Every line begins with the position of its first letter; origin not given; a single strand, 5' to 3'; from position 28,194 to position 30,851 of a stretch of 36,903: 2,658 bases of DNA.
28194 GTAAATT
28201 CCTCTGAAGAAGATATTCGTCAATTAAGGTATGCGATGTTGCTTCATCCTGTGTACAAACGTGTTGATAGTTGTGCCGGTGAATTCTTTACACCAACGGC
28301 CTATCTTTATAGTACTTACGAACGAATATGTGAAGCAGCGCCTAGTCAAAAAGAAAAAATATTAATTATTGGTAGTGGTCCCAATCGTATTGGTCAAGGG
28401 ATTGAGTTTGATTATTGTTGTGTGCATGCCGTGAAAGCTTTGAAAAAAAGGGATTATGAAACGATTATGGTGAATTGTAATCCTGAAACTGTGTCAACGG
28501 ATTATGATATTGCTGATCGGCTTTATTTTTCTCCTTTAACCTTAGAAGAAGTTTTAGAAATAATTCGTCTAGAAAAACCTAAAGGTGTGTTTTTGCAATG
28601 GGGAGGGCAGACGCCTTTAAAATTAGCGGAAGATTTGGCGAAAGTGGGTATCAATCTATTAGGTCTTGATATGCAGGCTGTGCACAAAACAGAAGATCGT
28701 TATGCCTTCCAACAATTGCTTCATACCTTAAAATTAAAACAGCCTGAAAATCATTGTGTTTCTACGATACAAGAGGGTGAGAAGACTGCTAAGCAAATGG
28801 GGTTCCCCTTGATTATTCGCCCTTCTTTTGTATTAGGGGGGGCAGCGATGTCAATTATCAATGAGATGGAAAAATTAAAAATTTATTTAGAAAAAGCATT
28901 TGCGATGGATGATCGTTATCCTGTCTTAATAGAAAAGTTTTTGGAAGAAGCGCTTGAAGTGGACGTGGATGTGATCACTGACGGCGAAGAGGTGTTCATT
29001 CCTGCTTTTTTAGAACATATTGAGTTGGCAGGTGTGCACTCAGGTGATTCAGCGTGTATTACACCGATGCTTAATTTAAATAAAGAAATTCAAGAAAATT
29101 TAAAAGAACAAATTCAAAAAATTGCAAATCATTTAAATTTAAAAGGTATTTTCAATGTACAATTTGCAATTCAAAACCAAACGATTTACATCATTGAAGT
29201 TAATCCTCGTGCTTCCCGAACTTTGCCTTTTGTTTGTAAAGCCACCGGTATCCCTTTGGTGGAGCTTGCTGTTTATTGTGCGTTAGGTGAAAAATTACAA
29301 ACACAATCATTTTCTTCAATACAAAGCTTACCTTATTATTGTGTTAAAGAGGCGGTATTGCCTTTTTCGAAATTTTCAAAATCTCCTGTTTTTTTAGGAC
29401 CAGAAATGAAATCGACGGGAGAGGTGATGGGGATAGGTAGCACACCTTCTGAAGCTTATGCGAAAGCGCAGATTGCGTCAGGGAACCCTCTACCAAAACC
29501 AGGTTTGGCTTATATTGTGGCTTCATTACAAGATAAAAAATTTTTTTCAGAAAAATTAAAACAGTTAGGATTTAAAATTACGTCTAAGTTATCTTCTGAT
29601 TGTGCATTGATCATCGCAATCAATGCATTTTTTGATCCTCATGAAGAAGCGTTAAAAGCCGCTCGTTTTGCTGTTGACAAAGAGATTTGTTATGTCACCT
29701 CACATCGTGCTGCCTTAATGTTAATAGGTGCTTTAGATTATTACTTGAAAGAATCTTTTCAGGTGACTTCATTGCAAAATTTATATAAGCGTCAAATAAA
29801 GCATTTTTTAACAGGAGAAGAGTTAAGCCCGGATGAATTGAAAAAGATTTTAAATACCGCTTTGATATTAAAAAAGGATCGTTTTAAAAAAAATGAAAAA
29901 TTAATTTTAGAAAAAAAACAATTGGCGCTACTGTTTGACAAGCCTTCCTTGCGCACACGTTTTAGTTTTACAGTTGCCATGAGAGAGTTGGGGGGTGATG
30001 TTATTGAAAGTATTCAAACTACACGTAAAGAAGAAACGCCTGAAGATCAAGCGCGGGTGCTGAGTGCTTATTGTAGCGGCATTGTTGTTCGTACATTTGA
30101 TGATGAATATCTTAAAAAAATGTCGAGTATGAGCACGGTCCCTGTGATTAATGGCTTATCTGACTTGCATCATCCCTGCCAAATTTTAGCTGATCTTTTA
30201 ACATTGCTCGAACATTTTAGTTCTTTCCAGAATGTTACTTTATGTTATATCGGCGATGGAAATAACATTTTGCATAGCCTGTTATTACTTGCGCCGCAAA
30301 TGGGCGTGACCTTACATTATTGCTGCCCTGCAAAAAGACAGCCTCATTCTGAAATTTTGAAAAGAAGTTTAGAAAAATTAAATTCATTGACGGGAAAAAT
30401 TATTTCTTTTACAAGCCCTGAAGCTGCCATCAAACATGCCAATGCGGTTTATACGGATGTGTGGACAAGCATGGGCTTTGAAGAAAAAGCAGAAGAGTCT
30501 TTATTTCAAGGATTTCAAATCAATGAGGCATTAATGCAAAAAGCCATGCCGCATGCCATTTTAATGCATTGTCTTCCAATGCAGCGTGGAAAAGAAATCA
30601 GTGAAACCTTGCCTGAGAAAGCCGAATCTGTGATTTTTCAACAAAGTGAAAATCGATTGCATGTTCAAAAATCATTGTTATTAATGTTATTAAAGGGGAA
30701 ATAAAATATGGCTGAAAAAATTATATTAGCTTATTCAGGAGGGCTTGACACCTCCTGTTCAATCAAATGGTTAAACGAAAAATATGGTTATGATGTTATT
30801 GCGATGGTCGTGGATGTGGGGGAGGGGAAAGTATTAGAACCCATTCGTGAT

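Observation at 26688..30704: Covalent fusion of CarB (carbamoyl-phosphate synthase large subunit) to ornithine carbamoyltransferase in one 1338-aa polypeptide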

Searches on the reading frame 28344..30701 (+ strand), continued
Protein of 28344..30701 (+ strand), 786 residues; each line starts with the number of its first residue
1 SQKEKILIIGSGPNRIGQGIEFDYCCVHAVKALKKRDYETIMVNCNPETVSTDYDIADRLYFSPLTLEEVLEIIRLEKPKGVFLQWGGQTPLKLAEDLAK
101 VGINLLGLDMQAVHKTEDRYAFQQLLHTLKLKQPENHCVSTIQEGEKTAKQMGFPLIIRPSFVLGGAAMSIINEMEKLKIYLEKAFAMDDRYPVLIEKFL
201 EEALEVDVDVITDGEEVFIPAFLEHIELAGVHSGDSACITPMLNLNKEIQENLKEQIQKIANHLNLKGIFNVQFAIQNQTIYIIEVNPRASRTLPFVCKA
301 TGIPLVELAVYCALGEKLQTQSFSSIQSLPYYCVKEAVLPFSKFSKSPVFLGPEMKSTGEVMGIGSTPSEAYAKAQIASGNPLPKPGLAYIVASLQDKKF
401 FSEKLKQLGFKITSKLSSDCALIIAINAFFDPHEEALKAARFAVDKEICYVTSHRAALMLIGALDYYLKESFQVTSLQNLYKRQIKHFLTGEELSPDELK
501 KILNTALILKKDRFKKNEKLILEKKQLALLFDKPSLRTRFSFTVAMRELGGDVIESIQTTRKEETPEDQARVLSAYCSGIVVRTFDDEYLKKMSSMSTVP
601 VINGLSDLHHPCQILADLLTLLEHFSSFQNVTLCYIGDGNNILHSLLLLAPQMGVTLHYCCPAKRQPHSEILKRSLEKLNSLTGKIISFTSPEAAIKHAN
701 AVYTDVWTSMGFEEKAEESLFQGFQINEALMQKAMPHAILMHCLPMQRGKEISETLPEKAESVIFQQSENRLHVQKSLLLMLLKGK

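Call 70: fold_search(model_id=the predicted structure, library=pdb)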
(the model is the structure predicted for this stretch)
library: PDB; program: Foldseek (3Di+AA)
matches with E <= 10: 1914; with E <= 0.001: 813
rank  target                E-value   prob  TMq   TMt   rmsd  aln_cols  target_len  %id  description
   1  1bxr_A                2.3e-47  1.00  0.55  0.41   3.8       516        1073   45  STRUCTURE OF CARBAMOYL PHOSPHATE SYNTHETASE COMPLEXED WITH THE ATP ANALOG AMPPNP (released 1999-04-20)
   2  1a9x_A                1.5e-45  1.00  0.54  0.41   3.6       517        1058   44  CARBAMOYL PHOSPHATE SYNTHETASE: CAUGHT IN THE ACT OF GLUTAMINE HYDROLYSIS (released 1998-10-21)
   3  1jdb_B                4.2e-45  1.00  0.54  0.40   3.7       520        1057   43  CARBAMOYL PHOSPHATE SYNTHETASE FROM ESCHERICHIA COLI (released 1998-06-17)
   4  1m6v_A                5.0e-45  1.00  0.54  0.40   2.7       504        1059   44  Crystal Structure of the G359F (small subunit) Point Mutant of Carbamoyl Phosphate Synthetase (released 2002-07-31)
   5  1c30_A                6.9e-45  1.00  0.54  0.40   2.6       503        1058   44  CRYSTAL STRUCTURE OF CARBAMOYL PHOSPHATE SYNTHETASE: SMALL SUBUNIT MUTATION C269S (released 1999-12-10)
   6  1jdb_K                1.2e-44  1.00  0.55  0.41   3.4       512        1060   44  CARBAMOYL PHOSPHATE SYNTHETASE FROM ESCHERICHIA COLI (released 1998-06-17)
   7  1ce8_A                1.2e-44  1.00  0.54  0.40   3.8       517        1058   44  CARBAMOYL PHOSPHATE SYNTHETASE FROM ESCHERICHIS COLI WITH COMPLEXED WITH THE ALLOSTERIC LIGAND IMP (released 1999-07-26)
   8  5dou_B                3.2e-35  1.00  0.53  0.30   3.0       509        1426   30  Crystal Structure of Human Carbamoyl phosphate synthetase I (CPS1), ligand-bound form (released 2015-12-09)
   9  5dou_D                5.4e-34  1.00  0.52  0.29   3.8       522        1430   29  Crystal Structure of Human Carbamoyl phosphate synthetase I (CPS1), ligand-bound form (released 2015-12-09)
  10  5dou_C                1.1e-33  1.00  0.51  0.29   3.7       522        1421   28  Crystal Structure of Human Carbamoyl phosphate synthetase I (CPS1), ligand-bound form (released 2015-12-09)
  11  6w2j_B                8.1e-33  1.00  0.49  0.29   4.5       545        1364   28  CPS1 bound to allosteric inhibitor H3B-374 (released 2021-01-13)
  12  5dou_A                9.1e-33  1.00  0.51  0.29   3.8       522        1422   28  Crystal Structure of Human Carbamoyl phosphate synthetase I (CPS1), ligand-bound form (released 2015-12-09)
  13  5dot_A                1.6e-32  1.00  0.50  0.30   4.6       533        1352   28  Crystal Structure of Human Carbamoyl phosphate synthetase I (CPS1), apo form (released 2015-12-09)
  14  6w2j_A                1.7e-32  1.00  0.49  0.28   5.0       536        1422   28  CPS1 bound to allosteric inhibitor H3B-374 (released 2021-01-13)
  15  5dot_B                5.2e-32  1.00  0.49  0.29   4.2       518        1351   29  Crystal Structure of Human Carbamoyl phosphate synthetase I (CPS1), apo form (released 2015-12-09)
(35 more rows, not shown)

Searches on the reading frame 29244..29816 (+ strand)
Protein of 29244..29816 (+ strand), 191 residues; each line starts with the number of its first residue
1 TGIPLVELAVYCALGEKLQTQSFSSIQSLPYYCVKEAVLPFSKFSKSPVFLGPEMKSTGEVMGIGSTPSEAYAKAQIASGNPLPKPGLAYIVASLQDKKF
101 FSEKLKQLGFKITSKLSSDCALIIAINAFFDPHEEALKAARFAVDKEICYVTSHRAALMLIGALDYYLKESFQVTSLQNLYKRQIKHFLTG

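Call 29: search_solved_structures(query=window:29244-29816:+, max_evalue=0.01, show_alignments=2)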
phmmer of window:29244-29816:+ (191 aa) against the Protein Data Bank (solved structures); distinct sequences matched with E-value up to 0.01: 5.
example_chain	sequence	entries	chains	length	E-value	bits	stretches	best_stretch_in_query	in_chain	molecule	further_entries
1a9x_A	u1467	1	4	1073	1.3e-24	90.2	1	1-113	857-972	CARBAMOYL PHOSPHATE SYNTHETASE (LARGE CHAIN)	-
1ce8_A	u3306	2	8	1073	1.4e-24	90.2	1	1-113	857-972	PROTEIN (CARBAMOYL-PHOSPHATE SYNTHASE) | carbamoyl phosphate synthetase large chain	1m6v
1bxr_A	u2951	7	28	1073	1.4e-24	90.2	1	1-113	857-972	CARBAMOYL-PHOSPHATE SYNTHASE | CARBAMOYL PHOSPHATE SYNTHETASE: LARGE SUBUNIT | CARBAMOYL PHOSPHATE SYNTHETASE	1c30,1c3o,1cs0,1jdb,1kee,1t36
5dot_A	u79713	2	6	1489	1.9e-07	34.3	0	2-114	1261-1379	Carbamoyl-phosphate synthase [ammonia], mitochondrial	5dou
6uel_A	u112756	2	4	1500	2e-07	34.3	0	2-114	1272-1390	Carbamoyl-phosphate synthase [ammonia], mitochondrial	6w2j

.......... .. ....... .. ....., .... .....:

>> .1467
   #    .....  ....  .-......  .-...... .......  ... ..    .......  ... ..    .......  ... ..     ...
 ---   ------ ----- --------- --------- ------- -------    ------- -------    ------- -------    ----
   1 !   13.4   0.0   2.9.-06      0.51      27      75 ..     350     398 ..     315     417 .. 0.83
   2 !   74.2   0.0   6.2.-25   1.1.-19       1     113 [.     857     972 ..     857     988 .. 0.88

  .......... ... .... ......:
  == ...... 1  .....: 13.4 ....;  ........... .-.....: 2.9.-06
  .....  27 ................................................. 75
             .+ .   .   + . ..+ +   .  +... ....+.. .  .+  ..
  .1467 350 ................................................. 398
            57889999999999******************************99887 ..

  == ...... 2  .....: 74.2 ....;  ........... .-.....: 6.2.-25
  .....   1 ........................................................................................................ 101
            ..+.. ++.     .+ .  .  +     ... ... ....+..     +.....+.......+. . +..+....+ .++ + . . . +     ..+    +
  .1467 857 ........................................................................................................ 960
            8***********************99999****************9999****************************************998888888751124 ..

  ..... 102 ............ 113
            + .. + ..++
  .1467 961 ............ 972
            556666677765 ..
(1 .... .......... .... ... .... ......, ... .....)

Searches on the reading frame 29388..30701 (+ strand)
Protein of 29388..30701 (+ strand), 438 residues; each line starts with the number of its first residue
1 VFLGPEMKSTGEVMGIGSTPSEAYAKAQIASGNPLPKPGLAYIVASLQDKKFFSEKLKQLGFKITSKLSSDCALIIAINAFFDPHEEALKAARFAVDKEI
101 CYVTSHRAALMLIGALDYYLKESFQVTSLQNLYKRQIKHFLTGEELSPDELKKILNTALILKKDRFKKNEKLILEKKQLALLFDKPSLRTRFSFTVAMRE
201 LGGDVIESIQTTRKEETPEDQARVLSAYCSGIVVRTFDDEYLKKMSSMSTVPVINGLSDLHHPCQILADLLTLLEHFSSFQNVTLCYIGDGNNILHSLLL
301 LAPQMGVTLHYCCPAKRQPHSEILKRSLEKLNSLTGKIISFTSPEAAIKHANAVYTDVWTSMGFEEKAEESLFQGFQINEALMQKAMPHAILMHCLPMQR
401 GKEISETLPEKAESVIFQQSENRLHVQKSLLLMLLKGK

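Call 23: search_solved_structures(query=window:29388-30701:+, max_evalue=0.001, show_alignments=0)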
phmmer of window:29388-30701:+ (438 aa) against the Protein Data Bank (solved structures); distinct sequences matched with E-value up to 0.001: 91 (the best 60 are shown).
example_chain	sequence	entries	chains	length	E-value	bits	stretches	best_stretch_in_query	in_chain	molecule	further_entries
4nf2_A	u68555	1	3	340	4.6e-70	239.7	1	114-436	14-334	Ornithine carbamoyltransferase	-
4ep1_A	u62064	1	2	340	8.4e-70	238.8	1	114-436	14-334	Ornithine carbamoyltransferase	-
1pvv_A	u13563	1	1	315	3.3e-66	227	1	144-437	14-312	Ornithine carbamoyltransferase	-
1a1s_A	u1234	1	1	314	3.3e-66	227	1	144-437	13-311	ORNITHINE CARBAMOYLTRANSFERASE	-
3gd5_A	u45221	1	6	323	4.7e-62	213.3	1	146-437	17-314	Ornithine carbamoyltransferase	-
4oh7_A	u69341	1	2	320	2.7e-61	210.8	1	136-435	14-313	Ornithine carbamoyltransferase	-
7nnf_A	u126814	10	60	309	9.3e-61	209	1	137-436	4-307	Ornithine carbamoyltransferase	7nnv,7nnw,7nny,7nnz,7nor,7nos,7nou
2i6u_A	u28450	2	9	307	1.2e-60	208.6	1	137-436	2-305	Ornithine carbamoyltransferase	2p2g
8qeu_A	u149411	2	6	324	2.3e-60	207.7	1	134-435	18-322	Ornithine transcarbamylase, chloroplastic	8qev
2ef0_A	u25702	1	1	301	4.7e-57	196.8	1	145-436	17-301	Ornithine carbamoyltransferase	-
7x99_A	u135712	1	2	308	4.3e-56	193.7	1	136-438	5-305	ornithine carbamoyltransferase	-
4f2g_A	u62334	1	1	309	6.5e-53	183.2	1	135-437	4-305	Ornithine carbamoyltransferase 1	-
1vlv_A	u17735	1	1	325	1.2e-51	179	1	139-433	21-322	Ornithine carbamoyltransferase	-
3tpf_A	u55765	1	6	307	1.4e-51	178.7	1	137-434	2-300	Ornithine carbamoyltransferase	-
1fb5_A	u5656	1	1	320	1.2e-48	169.1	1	140-435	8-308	ORNITHINE TRANSCARBAMOYLASE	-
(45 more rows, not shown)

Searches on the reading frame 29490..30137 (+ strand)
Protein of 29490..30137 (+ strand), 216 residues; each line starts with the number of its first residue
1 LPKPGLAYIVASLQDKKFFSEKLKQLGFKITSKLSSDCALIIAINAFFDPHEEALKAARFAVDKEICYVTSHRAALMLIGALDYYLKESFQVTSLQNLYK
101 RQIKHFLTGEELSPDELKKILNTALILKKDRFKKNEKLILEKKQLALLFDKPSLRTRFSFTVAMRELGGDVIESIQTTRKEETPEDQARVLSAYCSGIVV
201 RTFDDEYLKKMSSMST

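Call 44: find_related_loci(query=A3, collection=genome_contigs, flank=10000)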
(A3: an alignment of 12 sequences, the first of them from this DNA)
Query A3 (216 aa) in genome_contigs; peptide patterns used: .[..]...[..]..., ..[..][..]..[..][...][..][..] (x = any residue, [..] = any of these).
600 stretches matched a pattern (row limit reached: there are more); 596 encode a relative of the query (tblastn E <= 1e-3); the best 80 are kept; 80 distinct loci.
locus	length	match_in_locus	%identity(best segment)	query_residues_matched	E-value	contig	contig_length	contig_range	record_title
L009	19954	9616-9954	57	103-215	7e-36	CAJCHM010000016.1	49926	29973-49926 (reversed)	Acidobacteria bacterium isolate BOG_genome_mining.12 genome assembly, contig: k141_9504692, whole genome shotgun sequenc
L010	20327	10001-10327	51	104-212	3e-31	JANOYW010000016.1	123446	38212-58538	MAG: Bdellovibrionales bacterium isolate VAR_79_metabat_581 VAR_79_k141_1674313, whole genome shotgun sequence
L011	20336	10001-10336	52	104-215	4e-31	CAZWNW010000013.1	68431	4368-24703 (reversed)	MAG TPA_asm: uncultured Bacteriovoracaceae bacterium isolate SRP319275_co1_74 genome assembly, contig: NODE_239_length_6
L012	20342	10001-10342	48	101-216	4e-29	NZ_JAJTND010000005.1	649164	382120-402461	Legionella resiliens strain 8cVS16 C5, whole genome shotgun sequence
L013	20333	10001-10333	49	101-213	1e-28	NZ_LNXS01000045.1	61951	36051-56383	Legionella anisa strain WA-316-C3 Lani_ctg045, whole genome shotgun sequence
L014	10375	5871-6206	45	103-215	4e-28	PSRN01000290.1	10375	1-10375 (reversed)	MAG: Bdellovibrio sp. isolate Amazon FNV 2010 18 1 contig_55_553822522_length10375multi5, whole genome shotgun sequence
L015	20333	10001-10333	48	101-213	2e-27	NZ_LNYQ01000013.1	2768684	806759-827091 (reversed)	Legionella parisiensis strain PF-209-C-C2 Lpar_ctg013, whole genome shotgun sequence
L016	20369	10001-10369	42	95-216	6e-23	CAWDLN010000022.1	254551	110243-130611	MAG: uncultured Actinomycetota bacterium isolate MFD04944.bin.1.226 genome assembly, contig: contig_74951, whole genome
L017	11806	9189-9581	39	90-216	4e-22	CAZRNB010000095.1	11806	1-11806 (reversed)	MAG TPA_asm: uncultured Pirellulales bacterium isolate binchicken_co189_487 genome assembly, contig: NODE_5691_length_11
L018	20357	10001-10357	44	102-216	9e-22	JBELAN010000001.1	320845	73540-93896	MAG: Sedimentisphaerales bacterium isolate SPRUCE 94 SPRUCE_94_1, whole genome shotgun sequence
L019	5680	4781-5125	41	104-216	1e-21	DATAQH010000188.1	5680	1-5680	MAG TPA_asm: Candidatus Cybelea sp. isolate SMAG_U5462 k141_2826920, whole genome shotgun sequence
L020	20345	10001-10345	42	104-216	4e-21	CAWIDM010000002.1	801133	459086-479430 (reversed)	MAG: Candidatus Eremiobacteraeota bacterium isolate MFD01248.bin.1.88 genome assembly, contig: contig_14453, whole genom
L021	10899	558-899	42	103-215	4e-21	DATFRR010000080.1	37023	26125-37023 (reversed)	MAG TPA_asm: Micromonosporaceae bacterium isolate SMAG_U9363 k141_462574, whole genome shotgun sequence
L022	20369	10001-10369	41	84-212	5e-21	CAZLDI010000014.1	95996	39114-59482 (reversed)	MAG TPA_asm: uncultured Dehalococcoidia bacterium isolate SRP119689_co1_231 genome assembly, contig: NODE_198_length_959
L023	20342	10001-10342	41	104-216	4e-21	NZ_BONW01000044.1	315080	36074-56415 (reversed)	Plantactinospora endophytica strain NBRC 110450 sequence44, whole genome shotgun sequence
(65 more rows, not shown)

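Call 49: search_protein_families(library=pfam, proteins=[L012:8292-8738:+, L012:8918-9652:+, L012:9818-10894:+, L012:11587-12567:+, L012:6784-7812:+, L012:5629-6624:+, L015:11009-12235:+, L012:14202-15395:+, L012:12590-13483:-], max_evalue=0.00001)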
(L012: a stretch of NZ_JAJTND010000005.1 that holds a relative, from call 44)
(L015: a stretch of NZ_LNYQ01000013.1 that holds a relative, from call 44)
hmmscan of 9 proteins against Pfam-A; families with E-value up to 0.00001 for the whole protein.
L012:8292-8738:+ (148 aa): 1 family
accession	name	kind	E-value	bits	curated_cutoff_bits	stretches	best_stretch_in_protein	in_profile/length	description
PF00588.24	SpoU_methylase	-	3.2e-36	125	29.7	1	2-139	2-142/142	SpoU rRNA Methylase family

L012:8918-9652:+ (244 aa): 1 family
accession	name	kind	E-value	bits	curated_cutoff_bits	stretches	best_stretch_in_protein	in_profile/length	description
PF00497.25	SBP_bac_3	-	2.1e-34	118.6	26.4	1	28-241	1-131/132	Bacterial extracellular solute-binding proteins, family 3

L012:9818-10894:+ (358 aa): 2 families
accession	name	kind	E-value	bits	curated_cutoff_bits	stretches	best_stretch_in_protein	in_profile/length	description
PF00185.30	OTCace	-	9e-52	175.7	29.4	1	206-355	1-156/157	Aspartate/ornithine carbamoyltransferase, Asp/Orn binding domain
PF02729.26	OTCace_N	-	8.7e-40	136.7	29.9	1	65-200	1-148/148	Aspartate/ornithine carbamoyltransferase, carbamoyl-P binding domain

L012:11587-12567:+ (326 aa): 1 family
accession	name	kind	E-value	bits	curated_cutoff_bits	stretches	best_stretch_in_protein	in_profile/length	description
PF01544.23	CorA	-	2.4e-52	178.5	27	1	27-322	3-292/292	CorA-like Mg2+ transporter protein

L012:6784-7812:+ (342 aa): 0 families

L012:5629-6624:+ (331 aa): 1 family
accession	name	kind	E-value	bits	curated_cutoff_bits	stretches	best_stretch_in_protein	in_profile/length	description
PF04307.19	YdjM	-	4e-36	124.6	29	1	1-175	1-175/176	YdjM inner membrane protein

L015:11009-12235:+ (408 aa): 5 families
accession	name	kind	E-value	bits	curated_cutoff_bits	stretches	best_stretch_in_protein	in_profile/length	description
PF02518.31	HATPase_c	-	2.3e-27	96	26.4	1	293-401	2-110/111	Histidine kinase-, DNA gyrase B-, and HSP90-like ATPase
PF13185.12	GAF_2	-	1e-09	39.2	28.6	1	23-164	4-136/136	GAF domain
PF00512.31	HisKA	-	4.2e-09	36.8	26.9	1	186-253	2-64/66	His Kinase A (phospho-acceptor) domain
PF01590.32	GAF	-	2.7e-06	28.4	22.4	1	75-161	50-131/133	GAF domain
PF13581.12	HATPase_c_2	-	3.3e-06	27.6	27.4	1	300-376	39-110/127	Histidine kinase-like ATPase domain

L012:14202-15395:+ (397 aa): 1 family
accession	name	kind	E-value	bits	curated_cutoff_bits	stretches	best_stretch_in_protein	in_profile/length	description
PF00620.32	RhoGAP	-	1.1e-06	29.1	24.5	1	13-180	3-144/148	RhoGAP domain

L012:12590-13483:- (297 aa): 1 family
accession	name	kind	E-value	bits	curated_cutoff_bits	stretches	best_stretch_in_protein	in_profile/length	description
PF01435.24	Peptidase_M48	-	9.4e-41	140.1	20.3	1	82-296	4-185/186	Peptidase family M48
